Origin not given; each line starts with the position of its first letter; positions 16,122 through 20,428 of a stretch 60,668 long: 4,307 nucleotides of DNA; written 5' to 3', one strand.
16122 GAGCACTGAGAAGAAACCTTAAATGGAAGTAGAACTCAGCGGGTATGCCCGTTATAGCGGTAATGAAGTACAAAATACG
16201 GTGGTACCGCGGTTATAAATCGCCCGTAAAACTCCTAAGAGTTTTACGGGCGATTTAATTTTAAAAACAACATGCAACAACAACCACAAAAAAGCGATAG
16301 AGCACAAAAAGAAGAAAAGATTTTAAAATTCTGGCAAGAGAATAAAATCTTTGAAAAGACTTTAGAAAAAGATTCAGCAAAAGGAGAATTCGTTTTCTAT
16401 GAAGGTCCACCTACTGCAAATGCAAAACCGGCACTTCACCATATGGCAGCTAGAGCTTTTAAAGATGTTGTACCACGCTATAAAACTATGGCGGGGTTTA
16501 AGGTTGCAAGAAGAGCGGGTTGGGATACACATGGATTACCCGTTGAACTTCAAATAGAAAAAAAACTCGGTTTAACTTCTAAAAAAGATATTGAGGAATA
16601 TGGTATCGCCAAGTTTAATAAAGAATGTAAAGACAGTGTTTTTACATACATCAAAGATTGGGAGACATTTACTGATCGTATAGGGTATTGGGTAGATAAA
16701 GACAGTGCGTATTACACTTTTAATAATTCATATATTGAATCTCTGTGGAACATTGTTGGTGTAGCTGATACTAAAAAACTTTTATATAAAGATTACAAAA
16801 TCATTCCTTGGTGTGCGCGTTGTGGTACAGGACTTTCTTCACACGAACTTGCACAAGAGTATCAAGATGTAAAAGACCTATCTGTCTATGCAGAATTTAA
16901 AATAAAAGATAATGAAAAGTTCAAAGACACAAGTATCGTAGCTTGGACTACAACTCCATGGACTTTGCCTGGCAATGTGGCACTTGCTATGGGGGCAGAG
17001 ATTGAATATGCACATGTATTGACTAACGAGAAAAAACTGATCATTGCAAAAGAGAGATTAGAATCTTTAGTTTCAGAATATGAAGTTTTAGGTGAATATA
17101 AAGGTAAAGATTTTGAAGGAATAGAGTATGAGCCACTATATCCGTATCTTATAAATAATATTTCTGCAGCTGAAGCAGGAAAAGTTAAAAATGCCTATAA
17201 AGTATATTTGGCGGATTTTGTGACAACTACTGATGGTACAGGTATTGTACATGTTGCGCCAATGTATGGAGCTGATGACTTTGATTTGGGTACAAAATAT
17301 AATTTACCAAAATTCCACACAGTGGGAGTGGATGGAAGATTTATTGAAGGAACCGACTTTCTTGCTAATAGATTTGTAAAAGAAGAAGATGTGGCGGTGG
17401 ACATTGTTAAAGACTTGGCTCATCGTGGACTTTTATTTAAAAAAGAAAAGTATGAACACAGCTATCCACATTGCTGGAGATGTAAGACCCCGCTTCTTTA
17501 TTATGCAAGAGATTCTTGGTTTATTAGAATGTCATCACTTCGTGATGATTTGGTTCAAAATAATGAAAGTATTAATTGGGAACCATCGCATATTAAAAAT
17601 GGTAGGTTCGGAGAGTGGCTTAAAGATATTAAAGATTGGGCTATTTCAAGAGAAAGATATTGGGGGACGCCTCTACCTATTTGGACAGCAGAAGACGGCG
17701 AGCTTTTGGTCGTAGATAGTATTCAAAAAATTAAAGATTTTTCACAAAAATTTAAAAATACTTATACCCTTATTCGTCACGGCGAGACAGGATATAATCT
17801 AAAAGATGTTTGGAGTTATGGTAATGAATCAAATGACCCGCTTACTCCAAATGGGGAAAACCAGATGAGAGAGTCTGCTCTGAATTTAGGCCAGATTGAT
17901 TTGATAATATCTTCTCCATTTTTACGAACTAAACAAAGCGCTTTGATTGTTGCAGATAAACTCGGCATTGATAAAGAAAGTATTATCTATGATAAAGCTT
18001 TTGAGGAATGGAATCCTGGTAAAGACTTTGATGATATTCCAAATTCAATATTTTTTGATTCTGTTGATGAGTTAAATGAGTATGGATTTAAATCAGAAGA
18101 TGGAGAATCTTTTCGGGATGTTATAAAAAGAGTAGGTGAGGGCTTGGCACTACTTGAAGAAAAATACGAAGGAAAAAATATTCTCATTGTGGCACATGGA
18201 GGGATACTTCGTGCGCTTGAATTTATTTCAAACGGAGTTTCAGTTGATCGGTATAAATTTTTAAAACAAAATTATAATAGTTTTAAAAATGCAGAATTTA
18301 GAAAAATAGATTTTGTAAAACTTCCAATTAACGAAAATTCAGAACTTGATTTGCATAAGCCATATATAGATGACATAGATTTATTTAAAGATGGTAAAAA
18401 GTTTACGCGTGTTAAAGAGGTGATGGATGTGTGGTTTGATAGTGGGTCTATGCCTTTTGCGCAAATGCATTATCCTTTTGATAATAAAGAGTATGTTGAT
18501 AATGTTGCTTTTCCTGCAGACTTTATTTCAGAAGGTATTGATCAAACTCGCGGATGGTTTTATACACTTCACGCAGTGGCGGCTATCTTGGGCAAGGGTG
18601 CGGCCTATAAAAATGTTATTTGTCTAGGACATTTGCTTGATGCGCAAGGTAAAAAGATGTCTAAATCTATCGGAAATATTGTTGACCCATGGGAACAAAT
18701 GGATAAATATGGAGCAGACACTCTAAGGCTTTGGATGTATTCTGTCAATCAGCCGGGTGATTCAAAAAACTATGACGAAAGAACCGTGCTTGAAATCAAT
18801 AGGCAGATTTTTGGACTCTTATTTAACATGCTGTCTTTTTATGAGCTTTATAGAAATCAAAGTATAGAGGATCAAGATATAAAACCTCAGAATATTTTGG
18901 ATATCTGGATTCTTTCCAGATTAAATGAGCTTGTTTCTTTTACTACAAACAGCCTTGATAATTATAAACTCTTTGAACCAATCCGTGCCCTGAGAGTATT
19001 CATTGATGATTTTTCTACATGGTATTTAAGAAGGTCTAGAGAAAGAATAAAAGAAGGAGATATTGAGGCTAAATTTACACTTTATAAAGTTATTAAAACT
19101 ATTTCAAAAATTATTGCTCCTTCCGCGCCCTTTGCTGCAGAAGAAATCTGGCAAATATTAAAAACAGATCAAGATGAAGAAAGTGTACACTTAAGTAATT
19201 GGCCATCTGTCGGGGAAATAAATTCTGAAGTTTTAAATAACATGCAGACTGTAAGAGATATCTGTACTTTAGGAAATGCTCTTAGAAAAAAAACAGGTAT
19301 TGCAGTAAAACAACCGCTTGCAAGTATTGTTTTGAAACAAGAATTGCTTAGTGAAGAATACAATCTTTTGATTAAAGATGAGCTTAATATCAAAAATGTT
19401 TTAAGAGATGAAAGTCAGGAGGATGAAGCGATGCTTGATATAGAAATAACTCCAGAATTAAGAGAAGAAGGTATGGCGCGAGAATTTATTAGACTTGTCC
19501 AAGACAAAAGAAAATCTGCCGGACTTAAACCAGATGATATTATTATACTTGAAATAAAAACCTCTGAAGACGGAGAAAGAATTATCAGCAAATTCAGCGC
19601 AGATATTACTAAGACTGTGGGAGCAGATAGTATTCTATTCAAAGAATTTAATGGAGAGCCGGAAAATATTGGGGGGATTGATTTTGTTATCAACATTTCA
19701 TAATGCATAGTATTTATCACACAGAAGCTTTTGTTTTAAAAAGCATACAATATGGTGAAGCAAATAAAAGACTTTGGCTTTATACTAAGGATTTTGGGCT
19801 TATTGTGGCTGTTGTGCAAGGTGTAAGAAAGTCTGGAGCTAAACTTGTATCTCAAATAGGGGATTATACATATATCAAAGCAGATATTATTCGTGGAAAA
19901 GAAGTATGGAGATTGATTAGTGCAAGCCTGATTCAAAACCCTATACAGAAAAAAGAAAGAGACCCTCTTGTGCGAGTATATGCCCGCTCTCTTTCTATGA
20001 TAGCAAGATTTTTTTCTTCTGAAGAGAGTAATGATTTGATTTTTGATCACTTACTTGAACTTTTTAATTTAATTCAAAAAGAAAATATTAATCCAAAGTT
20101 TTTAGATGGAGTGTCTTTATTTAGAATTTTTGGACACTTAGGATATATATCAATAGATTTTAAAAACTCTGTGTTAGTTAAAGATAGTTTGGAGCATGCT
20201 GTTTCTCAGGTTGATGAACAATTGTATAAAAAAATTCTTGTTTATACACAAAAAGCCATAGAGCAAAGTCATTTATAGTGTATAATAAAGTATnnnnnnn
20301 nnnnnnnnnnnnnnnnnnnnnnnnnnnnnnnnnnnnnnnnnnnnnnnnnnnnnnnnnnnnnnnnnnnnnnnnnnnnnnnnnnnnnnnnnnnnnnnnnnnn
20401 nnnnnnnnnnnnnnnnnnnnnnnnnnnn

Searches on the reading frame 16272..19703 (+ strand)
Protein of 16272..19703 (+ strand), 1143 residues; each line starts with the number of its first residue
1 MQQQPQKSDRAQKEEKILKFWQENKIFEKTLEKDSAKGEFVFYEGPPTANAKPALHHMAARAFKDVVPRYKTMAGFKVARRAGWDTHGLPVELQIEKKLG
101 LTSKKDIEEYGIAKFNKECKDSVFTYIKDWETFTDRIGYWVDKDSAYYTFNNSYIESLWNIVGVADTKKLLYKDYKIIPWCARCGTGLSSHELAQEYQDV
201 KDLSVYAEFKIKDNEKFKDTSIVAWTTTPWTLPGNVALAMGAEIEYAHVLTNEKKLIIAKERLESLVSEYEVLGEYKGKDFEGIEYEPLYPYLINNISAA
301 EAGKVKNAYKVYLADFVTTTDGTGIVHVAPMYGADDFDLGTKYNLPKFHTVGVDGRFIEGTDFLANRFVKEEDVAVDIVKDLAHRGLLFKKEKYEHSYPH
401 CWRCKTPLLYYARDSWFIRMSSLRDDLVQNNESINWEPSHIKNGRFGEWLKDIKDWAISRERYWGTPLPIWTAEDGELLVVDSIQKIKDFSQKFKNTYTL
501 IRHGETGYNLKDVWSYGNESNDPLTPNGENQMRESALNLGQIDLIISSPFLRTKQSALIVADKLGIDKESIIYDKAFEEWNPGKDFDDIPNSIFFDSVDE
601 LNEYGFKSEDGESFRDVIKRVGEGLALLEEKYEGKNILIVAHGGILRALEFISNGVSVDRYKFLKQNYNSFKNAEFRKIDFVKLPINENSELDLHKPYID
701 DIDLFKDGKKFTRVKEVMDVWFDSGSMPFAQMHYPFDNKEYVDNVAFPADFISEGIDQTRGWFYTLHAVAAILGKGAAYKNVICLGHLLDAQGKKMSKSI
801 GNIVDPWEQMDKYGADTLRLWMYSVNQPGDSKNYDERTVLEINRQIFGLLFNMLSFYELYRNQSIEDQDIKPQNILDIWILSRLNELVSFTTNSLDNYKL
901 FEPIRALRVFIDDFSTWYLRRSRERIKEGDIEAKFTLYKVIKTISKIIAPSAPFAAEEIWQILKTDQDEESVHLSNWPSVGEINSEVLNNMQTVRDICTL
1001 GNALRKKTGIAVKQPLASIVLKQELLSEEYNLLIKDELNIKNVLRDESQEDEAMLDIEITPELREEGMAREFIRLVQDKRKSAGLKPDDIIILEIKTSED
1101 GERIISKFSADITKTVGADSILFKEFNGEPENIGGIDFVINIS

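Call 82: search_protein_families(library=pfam, proteins=[window:16272-19703:+], max_evalue=0.00001)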
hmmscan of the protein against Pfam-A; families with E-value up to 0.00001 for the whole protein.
window:16272-19703:+ (1143 aa): 5 families
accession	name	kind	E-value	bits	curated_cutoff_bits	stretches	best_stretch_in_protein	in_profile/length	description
PF00133.28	tRNA-synt_1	-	8.9e-116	387.5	22.7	2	16-489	1-265/414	tRNA synthetases class I (I, L, M and V)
PF08264.19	Anticodon_1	-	4.3e-30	105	25.1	1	877-1017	1-145/148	Anticodon-binding domain of tRNA ligase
PF00300.27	His_Phos_1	-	1.2e-25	90.7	21.7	1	499-677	2-182/194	Histidine phosphatase superfamily (branch 1)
PF09334.17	tRNA-synt_1g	-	4.2e-19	69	20.1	1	763-854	295-387/391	tRNA synthetases class I (M)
PF19302.4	DUF5915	-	1.3e-13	51.4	27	1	1054-1142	103-192/195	Domain of unknown function (DUF5915)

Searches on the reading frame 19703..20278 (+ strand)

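Call 82: search_protein_families(library=pfam, proteins=[window:19703-20278:+], max_evalue=0.00001)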
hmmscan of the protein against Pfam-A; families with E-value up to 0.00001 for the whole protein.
window:19703-20278:+ (191 aa): 1 family
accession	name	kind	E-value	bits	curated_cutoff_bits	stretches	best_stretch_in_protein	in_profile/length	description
PF11967.14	RecO_N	-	1.7e-12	47.6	27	1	1-78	1-78/80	Recombination protein O N terminal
